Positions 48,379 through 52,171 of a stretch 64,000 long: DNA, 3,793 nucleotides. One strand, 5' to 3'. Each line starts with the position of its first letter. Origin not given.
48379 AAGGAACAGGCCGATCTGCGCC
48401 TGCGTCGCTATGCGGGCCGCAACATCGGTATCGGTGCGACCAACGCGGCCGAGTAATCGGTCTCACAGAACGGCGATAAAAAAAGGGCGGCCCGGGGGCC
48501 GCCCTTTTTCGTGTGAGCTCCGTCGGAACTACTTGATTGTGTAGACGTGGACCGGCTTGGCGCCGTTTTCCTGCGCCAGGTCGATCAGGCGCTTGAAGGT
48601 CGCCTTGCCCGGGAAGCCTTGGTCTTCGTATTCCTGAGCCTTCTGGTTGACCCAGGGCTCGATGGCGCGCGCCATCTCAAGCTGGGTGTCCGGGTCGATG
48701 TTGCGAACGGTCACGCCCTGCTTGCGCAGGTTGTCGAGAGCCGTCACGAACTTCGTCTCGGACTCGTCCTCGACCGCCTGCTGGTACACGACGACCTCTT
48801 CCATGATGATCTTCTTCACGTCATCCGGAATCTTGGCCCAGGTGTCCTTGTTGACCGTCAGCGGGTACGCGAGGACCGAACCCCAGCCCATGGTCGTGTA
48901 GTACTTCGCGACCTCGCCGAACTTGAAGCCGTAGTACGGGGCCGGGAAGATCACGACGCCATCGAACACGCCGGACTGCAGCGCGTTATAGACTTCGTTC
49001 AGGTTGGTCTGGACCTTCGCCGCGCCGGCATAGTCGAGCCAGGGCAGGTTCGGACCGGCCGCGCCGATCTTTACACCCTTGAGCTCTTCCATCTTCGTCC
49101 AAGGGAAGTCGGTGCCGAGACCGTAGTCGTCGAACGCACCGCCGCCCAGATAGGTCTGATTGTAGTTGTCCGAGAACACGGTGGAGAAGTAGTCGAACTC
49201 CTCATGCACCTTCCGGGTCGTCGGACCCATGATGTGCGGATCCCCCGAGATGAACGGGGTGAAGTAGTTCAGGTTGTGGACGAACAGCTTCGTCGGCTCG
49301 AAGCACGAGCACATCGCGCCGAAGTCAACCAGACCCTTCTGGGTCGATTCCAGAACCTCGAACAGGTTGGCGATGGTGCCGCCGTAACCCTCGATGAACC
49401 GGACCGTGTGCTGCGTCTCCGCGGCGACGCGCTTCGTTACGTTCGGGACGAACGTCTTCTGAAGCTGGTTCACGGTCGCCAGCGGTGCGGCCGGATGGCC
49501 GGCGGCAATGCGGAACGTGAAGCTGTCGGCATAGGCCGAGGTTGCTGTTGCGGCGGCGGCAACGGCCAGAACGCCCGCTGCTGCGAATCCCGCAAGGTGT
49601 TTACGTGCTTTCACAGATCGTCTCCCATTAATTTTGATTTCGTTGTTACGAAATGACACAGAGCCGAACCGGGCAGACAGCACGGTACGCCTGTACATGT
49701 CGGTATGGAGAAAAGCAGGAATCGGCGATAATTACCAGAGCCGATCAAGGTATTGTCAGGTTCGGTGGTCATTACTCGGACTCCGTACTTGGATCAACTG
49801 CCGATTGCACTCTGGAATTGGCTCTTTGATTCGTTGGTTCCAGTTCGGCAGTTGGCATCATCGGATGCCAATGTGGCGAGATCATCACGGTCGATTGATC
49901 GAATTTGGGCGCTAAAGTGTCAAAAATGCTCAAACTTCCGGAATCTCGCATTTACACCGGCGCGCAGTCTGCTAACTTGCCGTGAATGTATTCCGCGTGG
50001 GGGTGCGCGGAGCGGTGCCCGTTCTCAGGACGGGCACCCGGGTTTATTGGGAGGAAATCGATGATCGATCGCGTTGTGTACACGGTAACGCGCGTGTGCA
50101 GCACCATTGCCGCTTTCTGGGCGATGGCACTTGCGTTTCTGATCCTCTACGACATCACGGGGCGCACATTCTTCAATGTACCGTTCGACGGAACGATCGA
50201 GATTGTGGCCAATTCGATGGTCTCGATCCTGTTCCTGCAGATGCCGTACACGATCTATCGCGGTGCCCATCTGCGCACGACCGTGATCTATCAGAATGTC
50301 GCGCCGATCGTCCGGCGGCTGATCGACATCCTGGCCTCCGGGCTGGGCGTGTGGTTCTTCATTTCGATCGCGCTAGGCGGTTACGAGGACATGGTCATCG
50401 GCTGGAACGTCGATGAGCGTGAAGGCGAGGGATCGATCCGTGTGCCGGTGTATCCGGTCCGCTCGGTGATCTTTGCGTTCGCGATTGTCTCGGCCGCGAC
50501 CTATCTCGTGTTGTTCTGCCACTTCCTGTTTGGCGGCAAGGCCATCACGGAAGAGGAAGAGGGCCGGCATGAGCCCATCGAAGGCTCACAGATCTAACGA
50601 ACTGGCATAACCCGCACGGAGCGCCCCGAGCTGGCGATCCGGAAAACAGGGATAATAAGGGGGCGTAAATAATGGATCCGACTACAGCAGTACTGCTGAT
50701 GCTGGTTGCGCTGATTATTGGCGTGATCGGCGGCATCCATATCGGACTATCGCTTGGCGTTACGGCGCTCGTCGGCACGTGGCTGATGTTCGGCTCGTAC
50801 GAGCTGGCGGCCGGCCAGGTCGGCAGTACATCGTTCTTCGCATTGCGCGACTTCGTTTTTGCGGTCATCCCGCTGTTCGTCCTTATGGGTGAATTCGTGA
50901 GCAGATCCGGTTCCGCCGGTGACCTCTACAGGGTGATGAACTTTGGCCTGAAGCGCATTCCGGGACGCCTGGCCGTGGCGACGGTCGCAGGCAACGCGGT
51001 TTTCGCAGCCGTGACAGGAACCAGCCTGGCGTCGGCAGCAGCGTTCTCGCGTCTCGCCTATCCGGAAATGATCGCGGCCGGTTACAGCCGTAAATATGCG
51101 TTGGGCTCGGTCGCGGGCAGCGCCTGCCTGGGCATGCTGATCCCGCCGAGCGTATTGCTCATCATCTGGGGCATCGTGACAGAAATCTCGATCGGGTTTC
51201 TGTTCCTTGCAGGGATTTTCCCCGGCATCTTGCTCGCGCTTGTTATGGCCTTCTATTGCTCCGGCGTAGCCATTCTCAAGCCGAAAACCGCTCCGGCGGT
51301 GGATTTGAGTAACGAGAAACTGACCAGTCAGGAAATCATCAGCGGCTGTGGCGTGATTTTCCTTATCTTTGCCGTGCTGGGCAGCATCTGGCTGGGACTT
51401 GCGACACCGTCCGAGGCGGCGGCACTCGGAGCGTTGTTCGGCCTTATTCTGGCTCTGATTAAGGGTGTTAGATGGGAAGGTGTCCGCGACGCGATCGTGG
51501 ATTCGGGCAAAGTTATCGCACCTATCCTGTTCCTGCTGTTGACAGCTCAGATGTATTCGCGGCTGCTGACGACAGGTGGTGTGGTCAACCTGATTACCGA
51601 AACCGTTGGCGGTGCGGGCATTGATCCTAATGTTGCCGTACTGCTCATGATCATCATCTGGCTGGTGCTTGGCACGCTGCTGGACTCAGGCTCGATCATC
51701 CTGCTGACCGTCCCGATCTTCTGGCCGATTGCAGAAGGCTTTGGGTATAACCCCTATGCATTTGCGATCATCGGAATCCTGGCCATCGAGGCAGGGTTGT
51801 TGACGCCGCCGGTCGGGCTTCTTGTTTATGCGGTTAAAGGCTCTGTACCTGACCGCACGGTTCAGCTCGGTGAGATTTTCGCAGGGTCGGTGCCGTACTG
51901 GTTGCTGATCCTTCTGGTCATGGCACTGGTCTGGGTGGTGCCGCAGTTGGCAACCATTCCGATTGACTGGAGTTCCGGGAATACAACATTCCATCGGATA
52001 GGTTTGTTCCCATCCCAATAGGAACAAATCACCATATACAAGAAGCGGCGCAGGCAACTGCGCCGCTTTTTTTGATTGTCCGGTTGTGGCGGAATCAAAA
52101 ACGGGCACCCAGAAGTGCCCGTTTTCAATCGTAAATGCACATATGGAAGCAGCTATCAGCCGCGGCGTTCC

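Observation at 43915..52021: Three tandem cyclase-family paralogs with a non-canonical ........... motif, plus a HisD-like dehydrogenase and a TRAP importer: candidate undescribed catabolic module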

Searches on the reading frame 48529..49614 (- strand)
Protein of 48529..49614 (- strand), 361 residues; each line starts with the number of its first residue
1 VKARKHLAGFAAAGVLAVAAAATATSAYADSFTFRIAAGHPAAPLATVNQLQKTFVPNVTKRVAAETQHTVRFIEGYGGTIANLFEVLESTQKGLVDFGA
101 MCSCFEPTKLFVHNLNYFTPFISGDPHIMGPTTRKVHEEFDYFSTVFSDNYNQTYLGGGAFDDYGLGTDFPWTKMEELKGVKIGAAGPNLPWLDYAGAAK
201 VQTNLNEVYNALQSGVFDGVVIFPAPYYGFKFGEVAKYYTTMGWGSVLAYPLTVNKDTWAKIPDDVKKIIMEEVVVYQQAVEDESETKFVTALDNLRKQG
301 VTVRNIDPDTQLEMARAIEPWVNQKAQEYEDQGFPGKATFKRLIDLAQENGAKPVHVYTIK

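Call 3: search_protein_families(library=pfam, proteins=[window:48529-49614:-], max_evalue=0.01)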
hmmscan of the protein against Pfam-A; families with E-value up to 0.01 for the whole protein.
window:48529-49614:- (361 aa): 1 family
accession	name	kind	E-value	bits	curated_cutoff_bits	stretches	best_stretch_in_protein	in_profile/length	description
PF03480.18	DctP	-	1e-22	81.2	23.4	1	171-324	127-281/286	Bacterial extracellular solute-binding protein, family 7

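Call 4: search_protein_families(library=ncbifam, proteins=[window:48529-49614:-], max_evalue=0.01)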
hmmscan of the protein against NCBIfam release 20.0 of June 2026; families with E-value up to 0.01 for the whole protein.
window:48529-49614:- (361 aa): 2 families
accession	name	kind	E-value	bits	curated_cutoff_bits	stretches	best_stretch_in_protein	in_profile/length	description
NF037995.1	TRAP_S1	subfamily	6.1e-23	81.5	50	1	169-311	124-268/271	TRAP transporter substrate-binding protein DctP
TIGR00787.1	dctP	subfamily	1.1e-13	51.3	175.05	1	172-299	128-256/257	DctP family TRAP transporter solute-binding subunit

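Call 19: search_solved_structures(query=window:48529-49614:-, max_evalue=0.01, show_alignments=1)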
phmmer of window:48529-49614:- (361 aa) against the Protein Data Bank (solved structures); distinct sequences matched with E-value up to 0.01: 61 (the best 60 are shown).
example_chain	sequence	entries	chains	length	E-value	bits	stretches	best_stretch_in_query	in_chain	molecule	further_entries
4xfe_A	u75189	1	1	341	3.7e-13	52.5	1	16-307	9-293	TRAP dicarboxylate transporter subunit DctP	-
4p47_A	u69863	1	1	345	4.6e-11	45.6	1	168-326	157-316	TRAP dicarboxylate transporter, DctP subunit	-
4n6d_A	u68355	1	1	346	1.5e-09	40.6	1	31-272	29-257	TRAP dicarboxylate transporter-DctP subunit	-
4o8m_A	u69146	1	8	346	3.6e-09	39.4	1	166-308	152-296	TRAP dicarboxylate transporter, DctP subunit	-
4nn3_A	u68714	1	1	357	3.7e-09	39.3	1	196-320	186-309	TRAP dicarboxylate transporter, DctP subunit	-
4mco_A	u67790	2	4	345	1.7e-08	37.1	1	171-275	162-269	TRAP dicarboxylate transporter-DctP subunit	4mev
4mmp_A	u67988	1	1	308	2.5e-08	36.6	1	174-326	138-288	Sialic Acid Binding Protein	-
4ng7_A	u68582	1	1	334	4.1e-08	35.9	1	61-307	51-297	TRAP periplasmic solute binding protein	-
4x04_A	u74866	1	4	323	7.8e-08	35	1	77-307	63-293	solute binding protein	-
9bh3_A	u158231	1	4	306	1e-07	34.6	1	177-308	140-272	DctP family TRAP transporter solute-binding subunit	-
9bhf_A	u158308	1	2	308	1.1e-07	34.5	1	177-308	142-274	DctP family TRAP transporter solute-binding subunit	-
4nap_A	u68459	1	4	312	4.2e-07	32.6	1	170-345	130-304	Extracellular solute-binding protein, family 7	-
4pgn_A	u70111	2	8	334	5.3e-07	32.2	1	170-345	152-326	Extracellular solute-binding protein, family 7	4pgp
8t9t_A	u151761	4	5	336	7e-07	31.8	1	6-320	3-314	Isethionate-binding periplasmic protein DctP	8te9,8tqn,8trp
4ovt_A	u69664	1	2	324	8.6e-07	31.5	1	172-307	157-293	TRAP dicarboxylate transporter, DctP subunit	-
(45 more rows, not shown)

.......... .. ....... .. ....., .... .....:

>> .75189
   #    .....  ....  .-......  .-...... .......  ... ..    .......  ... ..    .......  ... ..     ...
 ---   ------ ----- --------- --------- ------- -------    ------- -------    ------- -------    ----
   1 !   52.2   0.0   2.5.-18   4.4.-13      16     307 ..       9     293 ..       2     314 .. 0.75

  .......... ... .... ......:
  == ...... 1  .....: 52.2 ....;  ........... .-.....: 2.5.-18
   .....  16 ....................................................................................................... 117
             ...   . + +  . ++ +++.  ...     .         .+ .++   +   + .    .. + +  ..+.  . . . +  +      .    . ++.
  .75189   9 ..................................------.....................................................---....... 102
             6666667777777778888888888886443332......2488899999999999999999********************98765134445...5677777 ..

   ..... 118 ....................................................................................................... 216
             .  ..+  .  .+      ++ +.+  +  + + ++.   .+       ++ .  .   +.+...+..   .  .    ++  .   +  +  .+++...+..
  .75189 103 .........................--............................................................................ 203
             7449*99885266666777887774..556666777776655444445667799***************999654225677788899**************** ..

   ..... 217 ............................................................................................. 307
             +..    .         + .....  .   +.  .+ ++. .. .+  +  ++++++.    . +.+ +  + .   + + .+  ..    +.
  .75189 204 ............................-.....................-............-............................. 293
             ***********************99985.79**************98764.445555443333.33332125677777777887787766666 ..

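Call 54: search_solved_structures(query=window:48529-49614:-, max_evalue=1e-7, show_alignments=5)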
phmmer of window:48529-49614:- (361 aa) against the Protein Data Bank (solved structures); distinct sequences matched with E-value up to 1e-7: 9.
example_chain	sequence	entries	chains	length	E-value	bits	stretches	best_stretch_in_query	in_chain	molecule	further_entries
4xfe_A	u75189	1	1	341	3.7e-13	52.5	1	16-307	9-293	TRAP dicarboxylate transporter subunit DctP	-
4p47_A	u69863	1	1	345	4.6e-11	45.6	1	168-326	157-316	TRAP dicarboxylate transporter, DctP subunit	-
4n6d_A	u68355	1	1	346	1.5e-09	40.6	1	31-272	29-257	TRAP dicarboxylate transporter-DctP subunit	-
4o8m_A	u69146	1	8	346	3.6e-09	39.4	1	166-308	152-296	TRAP dicarboxylate transporter, DctP subunit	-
4nn3_A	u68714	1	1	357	3.7e-09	39.3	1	196-320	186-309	TRAP dicarboxylate transporter, DctP subunit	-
4mco_A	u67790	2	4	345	1.7e-08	37.1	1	171-275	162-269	TRAP dicarboxylate transporter-DctP subunit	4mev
4mmp_A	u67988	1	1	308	2.5e-08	36.6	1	174-326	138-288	Sialic Acid Binding Protein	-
4ng7_A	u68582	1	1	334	4.1e-08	35.9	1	61-307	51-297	TRAP periplasmic solute binding protein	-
4x04_A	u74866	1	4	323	7.8e-08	35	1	77-307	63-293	solute binding protein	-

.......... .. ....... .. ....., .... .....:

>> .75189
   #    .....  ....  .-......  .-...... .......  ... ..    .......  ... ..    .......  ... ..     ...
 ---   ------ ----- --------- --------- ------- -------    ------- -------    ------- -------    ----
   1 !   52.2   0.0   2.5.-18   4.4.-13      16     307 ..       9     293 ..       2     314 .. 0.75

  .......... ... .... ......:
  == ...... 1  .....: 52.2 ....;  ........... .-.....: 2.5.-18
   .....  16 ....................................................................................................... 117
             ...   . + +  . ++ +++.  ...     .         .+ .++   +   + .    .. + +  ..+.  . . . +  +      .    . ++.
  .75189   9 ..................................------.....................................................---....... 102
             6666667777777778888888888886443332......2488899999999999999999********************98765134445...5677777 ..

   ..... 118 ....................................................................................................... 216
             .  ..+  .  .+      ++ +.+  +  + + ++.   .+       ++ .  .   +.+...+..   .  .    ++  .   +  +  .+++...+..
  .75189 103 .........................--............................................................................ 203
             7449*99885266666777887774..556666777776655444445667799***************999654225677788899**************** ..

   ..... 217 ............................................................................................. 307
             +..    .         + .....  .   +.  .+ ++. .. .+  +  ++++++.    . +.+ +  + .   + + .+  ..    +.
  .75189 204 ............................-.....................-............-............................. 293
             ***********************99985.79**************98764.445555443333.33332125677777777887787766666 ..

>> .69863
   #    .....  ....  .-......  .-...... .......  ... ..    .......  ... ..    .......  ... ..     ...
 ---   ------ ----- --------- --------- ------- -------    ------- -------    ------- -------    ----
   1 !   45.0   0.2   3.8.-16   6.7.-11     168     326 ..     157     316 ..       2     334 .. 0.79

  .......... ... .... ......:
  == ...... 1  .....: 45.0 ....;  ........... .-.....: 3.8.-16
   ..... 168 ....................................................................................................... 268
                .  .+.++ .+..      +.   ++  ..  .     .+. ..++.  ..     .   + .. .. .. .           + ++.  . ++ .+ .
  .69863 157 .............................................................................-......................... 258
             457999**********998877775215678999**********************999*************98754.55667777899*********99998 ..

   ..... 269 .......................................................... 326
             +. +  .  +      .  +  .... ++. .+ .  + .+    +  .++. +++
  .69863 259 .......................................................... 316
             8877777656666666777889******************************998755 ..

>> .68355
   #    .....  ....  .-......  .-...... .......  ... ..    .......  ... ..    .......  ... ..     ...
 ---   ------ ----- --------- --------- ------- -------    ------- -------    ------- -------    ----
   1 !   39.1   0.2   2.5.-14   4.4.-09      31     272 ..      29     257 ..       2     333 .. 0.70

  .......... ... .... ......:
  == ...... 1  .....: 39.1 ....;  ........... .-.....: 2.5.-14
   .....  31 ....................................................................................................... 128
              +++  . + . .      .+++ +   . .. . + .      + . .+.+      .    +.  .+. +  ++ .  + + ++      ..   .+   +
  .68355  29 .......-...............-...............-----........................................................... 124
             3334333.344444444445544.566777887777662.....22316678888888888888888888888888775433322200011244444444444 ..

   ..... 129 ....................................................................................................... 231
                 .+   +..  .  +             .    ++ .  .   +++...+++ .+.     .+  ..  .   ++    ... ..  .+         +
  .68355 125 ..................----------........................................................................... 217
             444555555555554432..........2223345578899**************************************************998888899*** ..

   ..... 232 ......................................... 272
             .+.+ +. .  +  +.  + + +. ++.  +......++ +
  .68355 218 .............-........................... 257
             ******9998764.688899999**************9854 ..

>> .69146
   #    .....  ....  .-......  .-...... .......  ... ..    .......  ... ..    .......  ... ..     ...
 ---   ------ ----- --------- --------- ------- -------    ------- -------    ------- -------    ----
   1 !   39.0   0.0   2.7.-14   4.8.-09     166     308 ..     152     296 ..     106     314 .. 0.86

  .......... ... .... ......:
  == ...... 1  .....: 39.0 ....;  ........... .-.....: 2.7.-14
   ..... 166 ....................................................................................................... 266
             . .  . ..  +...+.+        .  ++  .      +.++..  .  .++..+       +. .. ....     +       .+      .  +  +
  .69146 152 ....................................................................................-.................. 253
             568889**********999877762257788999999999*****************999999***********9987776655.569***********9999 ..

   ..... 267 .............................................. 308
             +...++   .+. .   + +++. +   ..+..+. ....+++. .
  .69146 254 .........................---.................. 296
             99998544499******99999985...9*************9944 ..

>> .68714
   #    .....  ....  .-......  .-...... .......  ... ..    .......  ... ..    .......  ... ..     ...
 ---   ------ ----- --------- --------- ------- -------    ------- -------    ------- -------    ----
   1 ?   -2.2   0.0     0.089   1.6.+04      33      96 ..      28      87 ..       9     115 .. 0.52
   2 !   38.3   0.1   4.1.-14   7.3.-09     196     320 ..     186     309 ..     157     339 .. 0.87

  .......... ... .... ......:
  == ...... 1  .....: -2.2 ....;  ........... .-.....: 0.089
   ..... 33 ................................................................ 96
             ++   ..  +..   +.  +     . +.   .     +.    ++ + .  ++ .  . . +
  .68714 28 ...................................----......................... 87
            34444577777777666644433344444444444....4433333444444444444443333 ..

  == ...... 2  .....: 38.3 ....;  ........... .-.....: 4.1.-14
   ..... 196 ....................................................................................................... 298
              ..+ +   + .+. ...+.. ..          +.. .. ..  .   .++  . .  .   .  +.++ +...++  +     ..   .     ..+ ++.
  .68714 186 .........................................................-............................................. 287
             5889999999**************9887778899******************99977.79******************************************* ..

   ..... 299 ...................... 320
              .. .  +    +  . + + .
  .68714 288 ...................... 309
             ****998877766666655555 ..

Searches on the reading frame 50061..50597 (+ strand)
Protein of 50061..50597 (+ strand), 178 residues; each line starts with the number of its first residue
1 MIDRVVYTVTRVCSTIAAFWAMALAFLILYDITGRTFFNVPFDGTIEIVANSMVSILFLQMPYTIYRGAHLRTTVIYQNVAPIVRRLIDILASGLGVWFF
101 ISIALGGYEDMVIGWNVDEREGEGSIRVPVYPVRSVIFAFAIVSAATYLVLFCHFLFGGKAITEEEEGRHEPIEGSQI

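Call 3: search_protein_families(library=pfam, proteins=[window:50061-50597:+], max_evalue=0.01)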
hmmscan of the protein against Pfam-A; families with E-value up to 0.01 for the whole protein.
window:50061-50597:+ (178 aa): 1 family
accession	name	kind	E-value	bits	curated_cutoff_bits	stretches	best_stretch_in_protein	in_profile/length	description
PF04290.18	DctQ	-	3.7e-19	69.4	28.3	1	25-153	2-127/132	Tripartite ATP-independent periplasmic transporters, DctQ component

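Call 4: search_protein_families(library=ncbifam, proteins=[window:50061-50597:+], max_evalue=0.01)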
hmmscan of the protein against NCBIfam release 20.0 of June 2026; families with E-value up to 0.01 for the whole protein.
window:50061-50597:+ (178 aa): 0 families

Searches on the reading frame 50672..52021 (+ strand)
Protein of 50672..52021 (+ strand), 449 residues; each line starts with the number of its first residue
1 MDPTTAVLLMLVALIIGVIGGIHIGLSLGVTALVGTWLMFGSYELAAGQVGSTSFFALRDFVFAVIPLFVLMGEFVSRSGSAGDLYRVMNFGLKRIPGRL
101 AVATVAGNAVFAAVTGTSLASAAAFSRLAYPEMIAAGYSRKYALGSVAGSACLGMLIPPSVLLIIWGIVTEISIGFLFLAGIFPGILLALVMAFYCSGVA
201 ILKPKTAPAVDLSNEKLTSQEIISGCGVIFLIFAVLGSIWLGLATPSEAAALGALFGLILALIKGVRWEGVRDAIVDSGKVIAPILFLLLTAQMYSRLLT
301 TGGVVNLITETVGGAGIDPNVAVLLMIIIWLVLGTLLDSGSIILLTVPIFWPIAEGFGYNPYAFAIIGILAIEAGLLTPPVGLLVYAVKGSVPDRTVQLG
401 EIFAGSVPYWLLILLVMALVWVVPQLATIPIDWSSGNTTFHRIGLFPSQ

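Call 3: search_protein_families(library=pfam, proteins=[window:50672-52021:+], max_evalue=0.01)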
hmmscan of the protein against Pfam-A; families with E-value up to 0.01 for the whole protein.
window:50672-52021:+ (449 aa): 1 family
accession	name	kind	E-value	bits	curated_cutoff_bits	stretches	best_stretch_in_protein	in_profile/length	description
PF06808.19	DctM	-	1.6e-68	231.9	23.8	1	11-426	1-413/413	Tripartite ATP-independent periplasmic transporter, DctM component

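Call 4: search_protein_families(library=ncbifam, proteins=[window:50672-52021:+], max_evalue=0.01)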
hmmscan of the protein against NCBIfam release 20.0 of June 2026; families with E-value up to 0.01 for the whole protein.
window:50672-52021:+ (449 aa): 3 families
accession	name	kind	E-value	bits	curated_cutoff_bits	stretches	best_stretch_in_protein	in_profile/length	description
TIGR00786.1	dctM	subfamily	1.1e-79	268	268.45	1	21-429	1-403/405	TRAP transporter large permease subunit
NF011634.1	PRK15060.1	equivalog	5.2e-35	121.3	800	1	11-434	3-424/425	2,3-diketo-L-gulonate TRAP transporter large permease YiaN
TIGR02123.1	TRAP_fused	subfamily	7.4e-05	21.6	320.65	1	63-388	168-499/615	TRAP transporter fused permease subunit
